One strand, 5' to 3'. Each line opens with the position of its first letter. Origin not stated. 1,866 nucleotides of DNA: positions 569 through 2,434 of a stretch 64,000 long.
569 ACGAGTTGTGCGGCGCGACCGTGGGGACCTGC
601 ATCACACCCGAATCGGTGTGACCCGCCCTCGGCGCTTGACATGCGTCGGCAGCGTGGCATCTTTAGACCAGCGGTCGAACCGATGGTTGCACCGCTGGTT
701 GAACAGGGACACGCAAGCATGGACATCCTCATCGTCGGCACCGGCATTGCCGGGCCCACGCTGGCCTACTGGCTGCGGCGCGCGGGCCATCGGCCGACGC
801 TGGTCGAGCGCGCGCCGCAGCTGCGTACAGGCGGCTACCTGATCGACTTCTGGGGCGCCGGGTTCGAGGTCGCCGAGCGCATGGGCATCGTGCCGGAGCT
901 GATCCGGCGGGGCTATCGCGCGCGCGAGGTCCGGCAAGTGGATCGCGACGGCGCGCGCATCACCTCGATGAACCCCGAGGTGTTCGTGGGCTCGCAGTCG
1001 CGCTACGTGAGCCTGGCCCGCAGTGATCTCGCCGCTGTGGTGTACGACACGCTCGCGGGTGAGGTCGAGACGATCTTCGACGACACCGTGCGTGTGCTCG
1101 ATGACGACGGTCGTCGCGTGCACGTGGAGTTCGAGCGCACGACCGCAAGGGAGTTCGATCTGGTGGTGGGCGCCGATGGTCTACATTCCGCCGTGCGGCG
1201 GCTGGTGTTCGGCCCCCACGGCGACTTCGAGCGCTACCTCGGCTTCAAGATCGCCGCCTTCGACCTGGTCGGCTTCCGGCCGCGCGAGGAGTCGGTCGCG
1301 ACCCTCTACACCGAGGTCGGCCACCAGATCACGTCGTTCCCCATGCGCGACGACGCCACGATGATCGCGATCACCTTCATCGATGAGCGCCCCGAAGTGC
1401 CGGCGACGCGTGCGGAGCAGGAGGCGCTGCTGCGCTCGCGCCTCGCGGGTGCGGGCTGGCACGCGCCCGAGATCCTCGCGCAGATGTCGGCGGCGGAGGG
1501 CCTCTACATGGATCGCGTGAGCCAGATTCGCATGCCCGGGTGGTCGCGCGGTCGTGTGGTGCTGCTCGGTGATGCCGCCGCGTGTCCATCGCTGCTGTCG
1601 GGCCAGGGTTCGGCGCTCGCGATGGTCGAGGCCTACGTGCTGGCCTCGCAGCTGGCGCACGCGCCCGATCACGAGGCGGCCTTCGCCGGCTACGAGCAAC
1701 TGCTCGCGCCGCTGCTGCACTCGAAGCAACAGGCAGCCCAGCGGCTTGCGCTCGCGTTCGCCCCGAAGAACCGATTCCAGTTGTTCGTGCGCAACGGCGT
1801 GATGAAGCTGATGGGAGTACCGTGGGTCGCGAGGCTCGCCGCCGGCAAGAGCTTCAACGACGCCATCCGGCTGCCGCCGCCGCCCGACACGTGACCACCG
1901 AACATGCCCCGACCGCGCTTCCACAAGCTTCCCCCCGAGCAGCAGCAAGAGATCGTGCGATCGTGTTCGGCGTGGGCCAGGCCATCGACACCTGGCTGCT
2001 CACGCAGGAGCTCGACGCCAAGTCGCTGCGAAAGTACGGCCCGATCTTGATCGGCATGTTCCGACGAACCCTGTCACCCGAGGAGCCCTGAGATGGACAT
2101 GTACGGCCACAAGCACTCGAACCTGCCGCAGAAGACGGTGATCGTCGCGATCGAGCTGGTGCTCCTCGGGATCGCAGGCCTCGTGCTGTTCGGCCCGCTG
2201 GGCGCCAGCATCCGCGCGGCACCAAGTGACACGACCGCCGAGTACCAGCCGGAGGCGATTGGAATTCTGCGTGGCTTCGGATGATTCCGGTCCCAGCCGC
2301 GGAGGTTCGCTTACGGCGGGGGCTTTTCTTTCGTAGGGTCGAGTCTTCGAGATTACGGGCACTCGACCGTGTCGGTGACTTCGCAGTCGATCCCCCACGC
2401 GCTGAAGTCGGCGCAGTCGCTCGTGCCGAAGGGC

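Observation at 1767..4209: Segmental duplication with a microhomology-mediated 436-bp deletion, creating TetR and membrane-protein pseudogene copies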

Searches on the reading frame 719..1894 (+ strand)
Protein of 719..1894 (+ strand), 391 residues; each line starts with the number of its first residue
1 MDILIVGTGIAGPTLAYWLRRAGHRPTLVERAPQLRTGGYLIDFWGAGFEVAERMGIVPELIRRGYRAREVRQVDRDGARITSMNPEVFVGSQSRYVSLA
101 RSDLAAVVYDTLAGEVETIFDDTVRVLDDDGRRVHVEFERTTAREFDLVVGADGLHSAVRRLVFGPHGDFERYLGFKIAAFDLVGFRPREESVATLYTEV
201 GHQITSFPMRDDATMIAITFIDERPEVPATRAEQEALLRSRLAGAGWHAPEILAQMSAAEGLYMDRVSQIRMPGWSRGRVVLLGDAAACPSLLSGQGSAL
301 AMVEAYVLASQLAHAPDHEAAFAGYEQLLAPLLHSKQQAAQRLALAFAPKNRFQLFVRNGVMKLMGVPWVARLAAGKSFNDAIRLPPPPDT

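Call 7: search_protein_families(library=pfam, proteins=[window:719-1894:+], max_evalue=0.01)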
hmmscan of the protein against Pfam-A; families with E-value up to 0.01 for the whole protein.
window:719-1894:+ (391 aa): 9 families
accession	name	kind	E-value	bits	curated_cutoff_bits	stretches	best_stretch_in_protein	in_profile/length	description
PF01494.25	FAD_binding_3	-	1.8e-19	70.6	22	1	2-317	3-323/349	FAD binding domain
PF01266.30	DAO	-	1.3e-06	28.6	27.9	1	2-36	1-35/353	FAD dependent oxidoreductase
PF13450.12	NAD_binding_8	-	5.2e-05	23.9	21.9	1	5-35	1-31/68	NAD(P)-binding Rossmann-like domain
PF07992.20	Pyr_redox_2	-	0.00031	20.7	26.1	1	1-42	1-42/291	Pyridine nucleotide-disulphide oxidoreductase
PF00070.33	Pyr_redox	-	0.0013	19.7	22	1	3-36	2-35/82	Pyridine nucleotide-disulphide oxidoreductase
PF02558.23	ApbA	-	0.0013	18.8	22.2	1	3-42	1-43/150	Ketopantoate reductase PanE/ApbA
PF05834.18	Lycopene_cycl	-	0.0018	17.9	23.4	1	2-252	1-235/380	Lycopene cyclase protein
PF00890.30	FAD_binding_2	-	0.0037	16.9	20.4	1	2-36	1-35/414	FAD binding domain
PF12831.13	FAD_oxidored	-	0.0078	16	27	0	2-140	1-128/416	FAD dependent oxidoreductase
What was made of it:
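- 719..1894 (+): Intact FAD-dependent monooxygenase (391 aa). Its last 42 codons lie inside copy 1 of the repeat. Pfam FAD_binding_3, E=1.8e-19 (call 7).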

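Call 47: search_protein_families(library=ncbifam, proteins=[window:719-1894:+], max_evalue=0.001)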
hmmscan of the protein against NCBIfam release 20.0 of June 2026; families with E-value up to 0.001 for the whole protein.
window:719-1894:+ (391 aa): 56 families (the best 25 are shown)
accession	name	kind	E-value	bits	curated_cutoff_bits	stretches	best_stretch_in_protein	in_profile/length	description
NF005761.0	PRK07588.1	equivalog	1e-157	525.1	454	1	1-386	1-388/392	FAD-binding domain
NF004523.0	PRK05868.1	equivalog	3.4e-71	240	536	1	2-330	3-335/372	FAD-binding protein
NF033476.1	tet_destruct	subfamily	5.6e-67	226.4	550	1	2-339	5-343/386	tetracycline destructase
NF005313.0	PRK06847.1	subfamily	2.5e-49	168.2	372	1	2-327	6-331/375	hypothetical protein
NF005243.0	PRK06753.1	equivalog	3.9e-30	105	365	1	1-365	1-356/374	hypothetical protein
NF033623.1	urate_HpxO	equivalog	2.6e-29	102.3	500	1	2-327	1-326/381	FAD-dependent urate hydroxylase HpxO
NF005720.0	PRK07538.1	subfamily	1.7e-28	99.7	400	1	1-332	3-353/418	hypothetical protein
NF005452.0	PRK07045.1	equivalog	2.2e-23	82.8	397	1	1-328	6-339/388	putative monooxygenase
NF005566.0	PRK07236.1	subfamily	2.9e-21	75.8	333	2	2-165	8-162/386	hypothetical protein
NF006021.0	PRK08163.1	equivalog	7.6e-21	74.6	459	1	2-332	7-342/398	3-hydroxybenzoate 6-monooxygenase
TIGR01988.1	Ubi-OHases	subfamily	3.1e-15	55.9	224.65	1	2-364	1-370/387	ubiquinone biosynthesis hydroxylase, UbiH/UbiF/VisC/COQ6 family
TIGR03219.1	salicylate_mono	equivalog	4.8e-15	55.1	446.35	2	2-166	2-168/414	salicylate 1-monooxygenase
NF004832.0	PRK06184.1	subfamily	1.1e-13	50.8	476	1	1-315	7-321/506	hypothetical protein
NF005062.0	PRK06475.1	equivalog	4.9e-13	48.7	524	1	2-353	5-367/401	FAD-binding protein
TIGR01984.1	UbiH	equivalog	1.2e-12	47.4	392.2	1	2-337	1-331/382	2-octaprenyl-6-methoxyphenyl hydroxylase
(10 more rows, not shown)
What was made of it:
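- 719..1894 (+): NCBIfam NF005761/PRK07588, 525 bits against a cut-off of 454 (call 47).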

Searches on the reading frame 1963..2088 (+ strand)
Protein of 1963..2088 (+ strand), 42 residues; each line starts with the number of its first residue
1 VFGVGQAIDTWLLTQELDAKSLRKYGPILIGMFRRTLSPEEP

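Call 30: find_encoding_contigs(protein=window:1963-2088:+, flank=2000, max_places=10)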
Protein seq(42 aa) (42 aa): 2 contigs read that carry it; 2 places shown.
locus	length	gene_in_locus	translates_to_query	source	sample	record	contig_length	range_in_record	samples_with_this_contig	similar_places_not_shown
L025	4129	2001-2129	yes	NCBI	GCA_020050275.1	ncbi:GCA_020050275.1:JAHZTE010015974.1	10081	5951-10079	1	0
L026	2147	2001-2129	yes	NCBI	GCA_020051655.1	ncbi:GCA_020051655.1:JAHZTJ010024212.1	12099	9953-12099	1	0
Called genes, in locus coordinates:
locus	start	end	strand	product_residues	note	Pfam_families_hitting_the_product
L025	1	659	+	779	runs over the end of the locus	-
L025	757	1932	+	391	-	PF01266:DAO (faint), PF01494:FAD_binding_3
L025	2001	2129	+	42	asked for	-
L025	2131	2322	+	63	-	-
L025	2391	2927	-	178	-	-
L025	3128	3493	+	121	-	-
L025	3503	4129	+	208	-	PF00440:TetR_N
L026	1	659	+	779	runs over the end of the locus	-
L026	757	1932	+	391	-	PF01266:DAO (faint), PF01494:FAD_binding_3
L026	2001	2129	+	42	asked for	-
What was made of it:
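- L026 (GCA_020051655.1) carries the protein specific to copy 1's TetR remnant (downstream of the deletion junction), directly after the monooxygenase (call 30).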

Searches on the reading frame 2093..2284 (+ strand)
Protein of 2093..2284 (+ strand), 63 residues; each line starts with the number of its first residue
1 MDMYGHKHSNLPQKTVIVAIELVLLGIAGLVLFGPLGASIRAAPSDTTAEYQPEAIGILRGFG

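Call 28: find_encoding_contigs(protein=window:2093-2284:+, flank=3000, max_places=10)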
Protein window:2093-2284:+ (63 aa): 5 contigs read that carry it; 5 places shown.
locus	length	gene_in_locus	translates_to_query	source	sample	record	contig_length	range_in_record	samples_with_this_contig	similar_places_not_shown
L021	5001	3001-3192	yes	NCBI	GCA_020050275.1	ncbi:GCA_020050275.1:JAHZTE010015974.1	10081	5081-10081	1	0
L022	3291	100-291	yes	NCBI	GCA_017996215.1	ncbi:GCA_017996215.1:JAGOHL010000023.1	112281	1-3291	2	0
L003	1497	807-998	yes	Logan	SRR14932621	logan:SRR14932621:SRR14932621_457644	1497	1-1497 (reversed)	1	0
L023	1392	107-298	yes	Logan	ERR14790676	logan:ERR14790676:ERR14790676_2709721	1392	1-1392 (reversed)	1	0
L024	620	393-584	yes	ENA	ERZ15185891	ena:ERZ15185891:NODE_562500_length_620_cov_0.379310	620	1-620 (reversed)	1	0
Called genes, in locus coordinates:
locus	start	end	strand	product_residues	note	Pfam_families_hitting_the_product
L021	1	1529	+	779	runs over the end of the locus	-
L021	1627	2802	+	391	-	PF01266:DAO (faint), PF01494:FAD_binding_3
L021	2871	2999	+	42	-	-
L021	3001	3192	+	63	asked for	-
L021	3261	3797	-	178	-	-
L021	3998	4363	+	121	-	-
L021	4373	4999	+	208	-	PF00440:TetR_N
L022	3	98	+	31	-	?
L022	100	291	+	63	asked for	-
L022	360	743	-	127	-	-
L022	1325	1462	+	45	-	-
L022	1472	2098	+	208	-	PF00440:TetR_N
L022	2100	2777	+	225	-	PF06966:DUF1295, PF02544:Steroid_dh, PF04191:PEMT (weak)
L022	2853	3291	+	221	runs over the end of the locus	-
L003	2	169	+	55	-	?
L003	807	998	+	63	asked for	-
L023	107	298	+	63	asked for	-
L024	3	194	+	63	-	?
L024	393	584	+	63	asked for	-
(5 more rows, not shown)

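Call 38: list_cluster_members(proteins=[window:2093-2284:+, window:1963-2088:+, window:1904-2050:+, window:2922-3236:-, window:3090-3455:+, window:3318-3455:+])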
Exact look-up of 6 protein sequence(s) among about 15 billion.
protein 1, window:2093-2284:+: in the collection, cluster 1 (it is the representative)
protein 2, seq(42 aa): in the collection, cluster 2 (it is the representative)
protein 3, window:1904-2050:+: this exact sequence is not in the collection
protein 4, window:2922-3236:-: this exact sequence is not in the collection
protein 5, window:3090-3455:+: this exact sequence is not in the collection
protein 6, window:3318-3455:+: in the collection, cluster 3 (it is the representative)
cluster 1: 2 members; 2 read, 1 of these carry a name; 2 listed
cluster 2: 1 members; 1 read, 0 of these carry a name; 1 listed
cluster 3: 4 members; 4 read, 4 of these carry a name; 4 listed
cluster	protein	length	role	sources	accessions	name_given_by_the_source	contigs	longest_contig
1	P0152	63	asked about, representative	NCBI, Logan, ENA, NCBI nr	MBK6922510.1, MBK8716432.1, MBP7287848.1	MAG: hypothetical protein IPH07_34285 [Deltaproteobacteria bacterium] | hypothetical protein [Deltaproteobacteria bacterium]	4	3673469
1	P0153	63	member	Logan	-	-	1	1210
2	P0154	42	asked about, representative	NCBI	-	-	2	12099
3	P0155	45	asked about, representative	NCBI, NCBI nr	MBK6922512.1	MAG: hypothetical protein IPH07_34295 [Deltaproteobacteria bacterium] | hypothetical protein [Deltaproteobacteria bacterium]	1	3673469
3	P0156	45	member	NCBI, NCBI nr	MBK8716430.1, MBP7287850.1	MAG: hypothetical protein KBB21_14580 [Nannocystaceae bacterium] | hypothetical protein [Deltaproteobacteria bacterium]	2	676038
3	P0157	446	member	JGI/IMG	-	MFS transporter, AAHS family, 4-hydroxybenzoate transporter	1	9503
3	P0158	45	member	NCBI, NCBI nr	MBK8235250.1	MAG: hypothetical protein IPK74_06825 [Deltaproteobacteria bacterium] | hypothetical protein [Deltaproteobacteria bacterium]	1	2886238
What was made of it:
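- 2093..2284 (+): A 63-aa stub ORF: the first 42 codons of DUF1295 fused to 21 codons read from the insert. It is annotated as a hypothetical protein in three MAGs (MBK6922510.1, MBK8716432.1, MBP7287848.1) (call 38).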
